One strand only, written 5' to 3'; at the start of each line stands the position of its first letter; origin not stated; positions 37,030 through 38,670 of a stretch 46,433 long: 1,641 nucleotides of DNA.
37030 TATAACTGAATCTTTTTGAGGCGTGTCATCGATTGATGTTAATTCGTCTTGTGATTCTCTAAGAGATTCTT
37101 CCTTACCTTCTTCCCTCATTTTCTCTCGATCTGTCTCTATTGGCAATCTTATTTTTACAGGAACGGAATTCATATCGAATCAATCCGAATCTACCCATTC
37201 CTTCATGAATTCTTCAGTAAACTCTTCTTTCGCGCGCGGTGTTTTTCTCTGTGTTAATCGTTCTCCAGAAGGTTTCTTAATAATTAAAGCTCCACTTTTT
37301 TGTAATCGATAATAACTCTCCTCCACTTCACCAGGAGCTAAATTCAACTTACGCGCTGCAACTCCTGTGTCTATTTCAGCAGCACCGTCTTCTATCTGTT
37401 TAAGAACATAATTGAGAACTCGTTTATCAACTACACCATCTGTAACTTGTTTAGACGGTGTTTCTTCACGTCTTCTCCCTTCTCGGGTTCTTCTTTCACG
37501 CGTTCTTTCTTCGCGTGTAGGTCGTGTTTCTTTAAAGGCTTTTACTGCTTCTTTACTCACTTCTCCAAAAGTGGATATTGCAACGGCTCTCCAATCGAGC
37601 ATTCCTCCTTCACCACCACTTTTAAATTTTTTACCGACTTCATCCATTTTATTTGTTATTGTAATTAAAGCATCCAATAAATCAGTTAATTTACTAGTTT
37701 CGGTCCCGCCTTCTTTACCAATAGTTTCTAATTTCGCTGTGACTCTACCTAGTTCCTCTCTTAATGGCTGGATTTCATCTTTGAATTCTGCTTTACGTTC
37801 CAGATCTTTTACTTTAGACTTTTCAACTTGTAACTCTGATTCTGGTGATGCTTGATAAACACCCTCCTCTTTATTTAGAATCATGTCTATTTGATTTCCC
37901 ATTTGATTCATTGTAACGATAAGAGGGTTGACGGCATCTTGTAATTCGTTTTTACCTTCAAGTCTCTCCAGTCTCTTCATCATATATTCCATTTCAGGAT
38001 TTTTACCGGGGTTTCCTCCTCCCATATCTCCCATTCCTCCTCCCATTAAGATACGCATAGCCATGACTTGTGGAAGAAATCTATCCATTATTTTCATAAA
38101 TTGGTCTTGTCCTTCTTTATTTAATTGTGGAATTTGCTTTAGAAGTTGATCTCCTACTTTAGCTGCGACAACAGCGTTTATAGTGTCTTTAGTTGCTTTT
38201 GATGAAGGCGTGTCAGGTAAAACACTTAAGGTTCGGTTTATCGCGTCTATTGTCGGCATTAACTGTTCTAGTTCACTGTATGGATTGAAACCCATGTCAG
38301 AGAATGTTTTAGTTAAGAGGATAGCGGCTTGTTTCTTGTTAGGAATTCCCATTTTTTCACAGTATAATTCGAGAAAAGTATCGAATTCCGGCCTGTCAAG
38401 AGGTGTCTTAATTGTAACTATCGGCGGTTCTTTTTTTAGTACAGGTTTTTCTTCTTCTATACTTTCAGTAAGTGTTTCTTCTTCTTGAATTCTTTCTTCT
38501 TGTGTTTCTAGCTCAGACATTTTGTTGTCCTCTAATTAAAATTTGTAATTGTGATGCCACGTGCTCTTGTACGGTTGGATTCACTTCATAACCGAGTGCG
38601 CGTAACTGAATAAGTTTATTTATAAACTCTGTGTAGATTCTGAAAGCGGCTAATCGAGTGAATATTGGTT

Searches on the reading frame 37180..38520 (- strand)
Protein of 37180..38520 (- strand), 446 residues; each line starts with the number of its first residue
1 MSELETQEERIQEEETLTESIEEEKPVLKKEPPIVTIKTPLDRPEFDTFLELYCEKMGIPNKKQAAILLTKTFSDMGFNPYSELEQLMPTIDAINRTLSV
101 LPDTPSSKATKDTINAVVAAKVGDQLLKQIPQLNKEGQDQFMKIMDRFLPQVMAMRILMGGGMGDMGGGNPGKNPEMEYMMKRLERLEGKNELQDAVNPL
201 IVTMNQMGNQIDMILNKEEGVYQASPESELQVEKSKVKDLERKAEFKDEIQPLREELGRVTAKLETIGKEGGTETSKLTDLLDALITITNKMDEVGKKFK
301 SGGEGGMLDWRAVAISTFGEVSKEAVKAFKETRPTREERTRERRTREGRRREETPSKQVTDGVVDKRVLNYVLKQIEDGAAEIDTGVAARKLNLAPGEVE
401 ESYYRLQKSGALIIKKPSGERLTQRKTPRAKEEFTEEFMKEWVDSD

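Call 11: search_protein_families(library=pfam, proteins=[window:37180-38520:-], max_evalue=0.01)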
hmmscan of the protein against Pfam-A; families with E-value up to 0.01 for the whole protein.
window:37180-38520:- (446 aa): 0 families

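Call 14: search_protein_families(library=phrogs, proteins=[window:37180-38520:-], max_evalue=0.01)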
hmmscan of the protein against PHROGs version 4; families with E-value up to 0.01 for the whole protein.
window:37180-38520:- (446 aa): 2 families
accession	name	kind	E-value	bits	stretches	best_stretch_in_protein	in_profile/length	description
phrog_4704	-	tail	1.1e-05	25.4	1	150-304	108-198/625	tail length tape measure protein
phrog_13137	-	tail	0.0058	16.2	0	234-290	153-207/541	tail length tape measure protein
